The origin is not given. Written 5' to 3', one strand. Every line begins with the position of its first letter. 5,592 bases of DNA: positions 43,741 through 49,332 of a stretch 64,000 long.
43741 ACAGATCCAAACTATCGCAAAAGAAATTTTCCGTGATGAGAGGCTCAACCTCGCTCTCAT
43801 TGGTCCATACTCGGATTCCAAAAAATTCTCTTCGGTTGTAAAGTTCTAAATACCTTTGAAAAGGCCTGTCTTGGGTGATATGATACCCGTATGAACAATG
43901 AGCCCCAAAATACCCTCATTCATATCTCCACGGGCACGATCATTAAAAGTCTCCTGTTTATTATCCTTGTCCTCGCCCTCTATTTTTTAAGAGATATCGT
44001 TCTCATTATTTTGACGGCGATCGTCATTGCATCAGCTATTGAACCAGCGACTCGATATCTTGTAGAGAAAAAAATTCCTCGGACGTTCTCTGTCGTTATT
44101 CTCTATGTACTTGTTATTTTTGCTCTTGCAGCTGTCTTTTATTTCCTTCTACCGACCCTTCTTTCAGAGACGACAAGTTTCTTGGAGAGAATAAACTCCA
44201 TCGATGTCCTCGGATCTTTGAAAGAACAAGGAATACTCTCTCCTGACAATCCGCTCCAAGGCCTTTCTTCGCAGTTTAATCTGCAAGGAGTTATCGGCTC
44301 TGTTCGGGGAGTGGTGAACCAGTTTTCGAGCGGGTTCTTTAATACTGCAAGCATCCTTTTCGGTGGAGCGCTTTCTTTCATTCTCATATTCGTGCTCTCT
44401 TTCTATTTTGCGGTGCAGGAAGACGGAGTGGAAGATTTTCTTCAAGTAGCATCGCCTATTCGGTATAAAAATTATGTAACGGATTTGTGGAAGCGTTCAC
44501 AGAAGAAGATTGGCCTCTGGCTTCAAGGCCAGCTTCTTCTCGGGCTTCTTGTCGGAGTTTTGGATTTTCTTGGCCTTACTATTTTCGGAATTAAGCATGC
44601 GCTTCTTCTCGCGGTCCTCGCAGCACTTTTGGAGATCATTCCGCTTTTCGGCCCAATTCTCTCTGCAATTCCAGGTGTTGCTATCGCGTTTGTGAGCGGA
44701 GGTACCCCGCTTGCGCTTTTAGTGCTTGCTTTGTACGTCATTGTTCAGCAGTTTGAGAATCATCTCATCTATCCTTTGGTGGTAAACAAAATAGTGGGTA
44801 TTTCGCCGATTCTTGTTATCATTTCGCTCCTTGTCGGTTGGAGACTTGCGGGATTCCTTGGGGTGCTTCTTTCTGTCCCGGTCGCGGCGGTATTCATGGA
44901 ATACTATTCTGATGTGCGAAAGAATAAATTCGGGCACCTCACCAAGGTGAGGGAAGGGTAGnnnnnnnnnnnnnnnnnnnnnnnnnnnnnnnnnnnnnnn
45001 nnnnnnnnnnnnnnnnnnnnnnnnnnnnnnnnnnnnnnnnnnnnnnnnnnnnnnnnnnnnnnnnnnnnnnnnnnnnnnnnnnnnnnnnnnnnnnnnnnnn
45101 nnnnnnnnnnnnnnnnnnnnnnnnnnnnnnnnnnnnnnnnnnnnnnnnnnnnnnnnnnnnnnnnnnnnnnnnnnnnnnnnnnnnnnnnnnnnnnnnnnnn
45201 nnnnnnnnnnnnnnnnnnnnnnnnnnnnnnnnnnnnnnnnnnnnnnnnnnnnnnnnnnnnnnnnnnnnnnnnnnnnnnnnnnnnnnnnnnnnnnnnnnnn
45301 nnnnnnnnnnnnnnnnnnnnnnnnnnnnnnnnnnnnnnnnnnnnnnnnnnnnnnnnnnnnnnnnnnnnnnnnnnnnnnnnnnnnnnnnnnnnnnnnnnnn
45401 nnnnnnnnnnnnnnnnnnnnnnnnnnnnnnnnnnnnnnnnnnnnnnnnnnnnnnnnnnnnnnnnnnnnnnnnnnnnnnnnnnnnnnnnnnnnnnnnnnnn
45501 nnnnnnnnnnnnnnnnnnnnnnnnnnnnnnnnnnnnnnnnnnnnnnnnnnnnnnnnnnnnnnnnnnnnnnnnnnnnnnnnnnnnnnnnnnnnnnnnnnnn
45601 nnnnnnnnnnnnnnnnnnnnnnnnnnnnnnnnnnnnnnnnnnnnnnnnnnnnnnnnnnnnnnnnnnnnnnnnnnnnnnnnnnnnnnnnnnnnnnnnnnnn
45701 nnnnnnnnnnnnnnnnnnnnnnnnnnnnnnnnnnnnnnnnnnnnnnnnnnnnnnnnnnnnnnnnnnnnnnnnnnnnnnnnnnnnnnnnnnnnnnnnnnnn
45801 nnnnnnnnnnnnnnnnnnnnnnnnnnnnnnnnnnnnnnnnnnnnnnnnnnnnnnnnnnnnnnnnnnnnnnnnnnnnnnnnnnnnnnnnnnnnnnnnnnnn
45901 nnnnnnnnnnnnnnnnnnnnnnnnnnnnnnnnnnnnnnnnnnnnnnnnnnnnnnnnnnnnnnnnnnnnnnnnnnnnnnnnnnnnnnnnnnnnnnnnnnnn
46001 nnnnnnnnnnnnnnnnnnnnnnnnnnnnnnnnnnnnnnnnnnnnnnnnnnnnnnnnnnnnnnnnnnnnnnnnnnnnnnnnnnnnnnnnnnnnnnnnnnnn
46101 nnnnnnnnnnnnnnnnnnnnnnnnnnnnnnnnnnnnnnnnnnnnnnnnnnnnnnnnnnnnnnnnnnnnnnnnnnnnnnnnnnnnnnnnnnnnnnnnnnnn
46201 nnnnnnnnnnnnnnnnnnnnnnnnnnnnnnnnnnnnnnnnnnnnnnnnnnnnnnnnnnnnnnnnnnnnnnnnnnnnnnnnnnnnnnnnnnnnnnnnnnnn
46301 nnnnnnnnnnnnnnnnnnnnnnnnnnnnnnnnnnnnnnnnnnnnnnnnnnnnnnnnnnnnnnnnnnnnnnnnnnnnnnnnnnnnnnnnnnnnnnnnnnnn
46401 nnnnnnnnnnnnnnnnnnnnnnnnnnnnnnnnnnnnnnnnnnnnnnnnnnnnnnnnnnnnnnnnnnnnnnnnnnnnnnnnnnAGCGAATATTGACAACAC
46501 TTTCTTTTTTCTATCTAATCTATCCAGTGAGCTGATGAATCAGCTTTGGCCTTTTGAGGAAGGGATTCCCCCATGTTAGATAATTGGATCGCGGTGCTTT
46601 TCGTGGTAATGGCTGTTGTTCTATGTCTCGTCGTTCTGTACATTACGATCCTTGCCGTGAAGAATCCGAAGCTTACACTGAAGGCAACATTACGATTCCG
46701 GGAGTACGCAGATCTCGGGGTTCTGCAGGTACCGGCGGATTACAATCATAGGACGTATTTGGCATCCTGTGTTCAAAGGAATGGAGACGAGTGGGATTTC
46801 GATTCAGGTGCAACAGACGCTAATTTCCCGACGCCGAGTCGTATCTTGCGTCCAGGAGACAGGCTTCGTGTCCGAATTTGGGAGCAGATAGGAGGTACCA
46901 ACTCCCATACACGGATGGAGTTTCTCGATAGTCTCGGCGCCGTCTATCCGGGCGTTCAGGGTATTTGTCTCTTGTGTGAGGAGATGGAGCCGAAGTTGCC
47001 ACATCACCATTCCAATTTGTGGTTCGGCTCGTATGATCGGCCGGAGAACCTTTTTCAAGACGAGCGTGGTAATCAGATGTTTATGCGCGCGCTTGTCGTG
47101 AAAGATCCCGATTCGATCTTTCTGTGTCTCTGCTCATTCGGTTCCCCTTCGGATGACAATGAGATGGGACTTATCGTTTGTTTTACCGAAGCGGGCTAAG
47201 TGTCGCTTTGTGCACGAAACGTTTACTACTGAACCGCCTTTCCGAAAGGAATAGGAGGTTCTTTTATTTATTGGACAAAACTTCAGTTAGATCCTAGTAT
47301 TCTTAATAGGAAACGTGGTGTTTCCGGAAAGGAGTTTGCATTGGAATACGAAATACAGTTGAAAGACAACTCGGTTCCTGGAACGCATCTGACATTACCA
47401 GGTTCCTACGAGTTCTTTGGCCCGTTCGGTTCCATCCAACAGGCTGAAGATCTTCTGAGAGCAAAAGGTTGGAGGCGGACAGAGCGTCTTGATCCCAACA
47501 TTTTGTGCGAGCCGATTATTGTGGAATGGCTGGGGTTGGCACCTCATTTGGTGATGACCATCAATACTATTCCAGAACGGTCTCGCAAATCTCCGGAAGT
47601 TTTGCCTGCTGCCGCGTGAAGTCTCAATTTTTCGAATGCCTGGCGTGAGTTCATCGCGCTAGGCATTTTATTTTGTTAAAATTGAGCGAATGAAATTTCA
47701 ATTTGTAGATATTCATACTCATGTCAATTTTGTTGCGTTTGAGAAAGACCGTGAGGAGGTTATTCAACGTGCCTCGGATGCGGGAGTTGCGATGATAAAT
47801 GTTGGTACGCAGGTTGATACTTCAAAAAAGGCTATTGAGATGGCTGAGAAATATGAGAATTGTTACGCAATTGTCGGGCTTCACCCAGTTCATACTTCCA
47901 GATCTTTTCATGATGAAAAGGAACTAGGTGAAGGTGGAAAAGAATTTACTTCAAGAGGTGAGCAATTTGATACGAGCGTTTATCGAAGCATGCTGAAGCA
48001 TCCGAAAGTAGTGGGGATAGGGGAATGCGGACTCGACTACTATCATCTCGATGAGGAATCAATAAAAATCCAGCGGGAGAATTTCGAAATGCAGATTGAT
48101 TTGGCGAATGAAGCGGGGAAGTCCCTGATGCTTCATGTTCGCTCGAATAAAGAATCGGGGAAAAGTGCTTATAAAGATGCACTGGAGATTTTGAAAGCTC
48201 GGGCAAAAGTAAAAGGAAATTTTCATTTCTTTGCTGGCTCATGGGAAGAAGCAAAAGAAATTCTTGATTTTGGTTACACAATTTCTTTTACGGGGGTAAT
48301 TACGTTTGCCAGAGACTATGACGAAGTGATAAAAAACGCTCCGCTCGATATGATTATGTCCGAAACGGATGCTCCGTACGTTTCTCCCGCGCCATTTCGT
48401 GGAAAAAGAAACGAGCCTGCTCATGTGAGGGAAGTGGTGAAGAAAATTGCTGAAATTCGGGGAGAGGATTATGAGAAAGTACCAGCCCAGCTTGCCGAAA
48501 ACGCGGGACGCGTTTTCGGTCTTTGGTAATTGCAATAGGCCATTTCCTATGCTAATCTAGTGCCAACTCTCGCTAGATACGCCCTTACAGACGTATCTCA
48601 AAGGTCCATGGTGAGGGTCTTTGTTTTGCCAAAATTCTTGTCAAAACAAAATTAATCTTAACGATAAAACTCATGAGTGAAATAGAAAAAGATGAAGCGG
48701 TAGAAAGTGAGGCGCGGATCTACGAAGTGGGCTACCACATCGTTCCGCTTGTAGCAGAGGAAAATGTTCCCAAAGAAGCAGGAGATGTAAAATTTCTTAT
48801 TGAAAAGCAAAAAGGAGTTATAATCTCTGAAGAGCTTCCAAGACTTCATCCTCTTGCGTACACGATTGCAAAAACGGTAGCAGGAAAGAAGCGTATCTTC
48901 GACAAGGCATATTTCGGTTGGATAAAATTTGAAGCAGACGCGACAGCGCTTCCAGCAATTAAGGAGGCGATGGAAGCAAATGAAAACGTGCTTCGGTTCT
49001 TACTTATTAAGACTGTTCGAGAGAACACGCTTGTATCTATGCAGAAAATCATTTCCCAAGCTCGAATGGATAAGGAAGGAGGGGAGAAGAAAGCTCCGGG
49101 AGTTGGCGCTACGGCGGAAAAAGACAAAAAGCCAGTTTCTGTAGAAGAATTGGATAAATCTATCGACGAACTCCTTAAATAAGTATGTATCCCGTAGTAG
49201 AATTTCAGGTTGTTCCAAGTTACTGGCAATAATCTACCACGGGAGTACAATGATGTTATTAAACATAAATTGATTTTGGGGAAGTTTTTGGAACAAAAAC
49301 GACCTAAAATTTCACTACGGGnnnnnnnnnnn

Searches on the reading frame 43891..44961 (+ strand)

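Call 66: search_protein_families(library=pfam, proteins=[window:43891-44961:+], max_evalue=0.0001)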
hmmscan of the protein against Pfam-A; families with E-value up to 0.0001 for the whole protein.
window:43891-44961:+ (356 aa): 1 family
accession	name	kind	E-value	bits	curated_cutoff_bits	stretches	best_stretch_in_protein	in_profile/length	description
PF01594.21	AI-2E_transport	-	2.9e-58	198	34.3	1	18-339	3-323/327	AI-2E family transporter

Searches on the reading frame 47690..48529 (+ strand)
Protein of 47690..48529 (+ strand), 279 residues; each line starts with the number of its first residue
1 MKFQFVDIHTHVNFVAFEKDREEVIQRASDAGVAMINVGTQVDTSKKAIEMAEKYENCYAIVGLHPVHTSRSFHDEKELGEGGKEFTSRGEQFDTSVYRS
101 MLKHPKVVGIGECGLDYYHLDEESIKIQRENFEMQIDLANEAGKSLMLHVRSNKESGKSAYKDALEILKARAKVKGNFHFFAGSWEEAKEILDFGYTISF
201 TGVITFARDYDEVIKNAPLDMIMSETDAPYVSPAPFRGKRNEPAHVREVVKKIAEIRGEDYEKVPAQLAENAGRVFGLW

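Call 67: search_protein_families(library=pfam, proteins=[window:47690-48529:+], max_evalue=0.0001)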
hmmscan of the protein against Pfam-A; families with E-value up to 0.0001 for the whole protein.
window:47690-48529:+ (279 aa): 1 family
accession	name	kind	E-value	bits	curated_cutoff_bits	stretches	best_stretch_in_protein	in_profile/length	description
PF01026.27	TatD_DNase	-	9.8e-75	251.6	27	1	6-277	1-253/253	TatD related DNase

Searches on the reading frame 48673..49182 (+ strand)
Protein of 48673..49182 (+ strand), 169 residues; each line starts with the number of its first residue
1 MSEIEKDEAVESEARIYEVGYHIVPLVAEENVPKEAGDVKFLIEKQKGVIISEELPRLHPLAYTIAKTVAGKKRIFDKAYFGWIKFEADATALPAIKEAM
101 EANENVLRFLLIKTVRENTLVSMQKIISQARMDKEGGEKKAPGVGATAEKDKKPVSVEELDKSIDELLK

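Call 67: search_protein_families(library=pfam, proteins=[window:48673-49182:+], max_evalue=0.0001)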
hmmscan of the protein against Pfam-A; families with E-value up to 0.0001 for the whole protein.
window:48673-49182:+ (169 aa): 1 family
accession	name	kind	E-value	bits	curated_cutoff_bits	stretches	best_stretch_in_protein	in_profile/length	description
PF01250.22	Ribosomal_S6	-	1.7e-11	44.6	27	1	17-113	2-90/90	Ribosomal protein S6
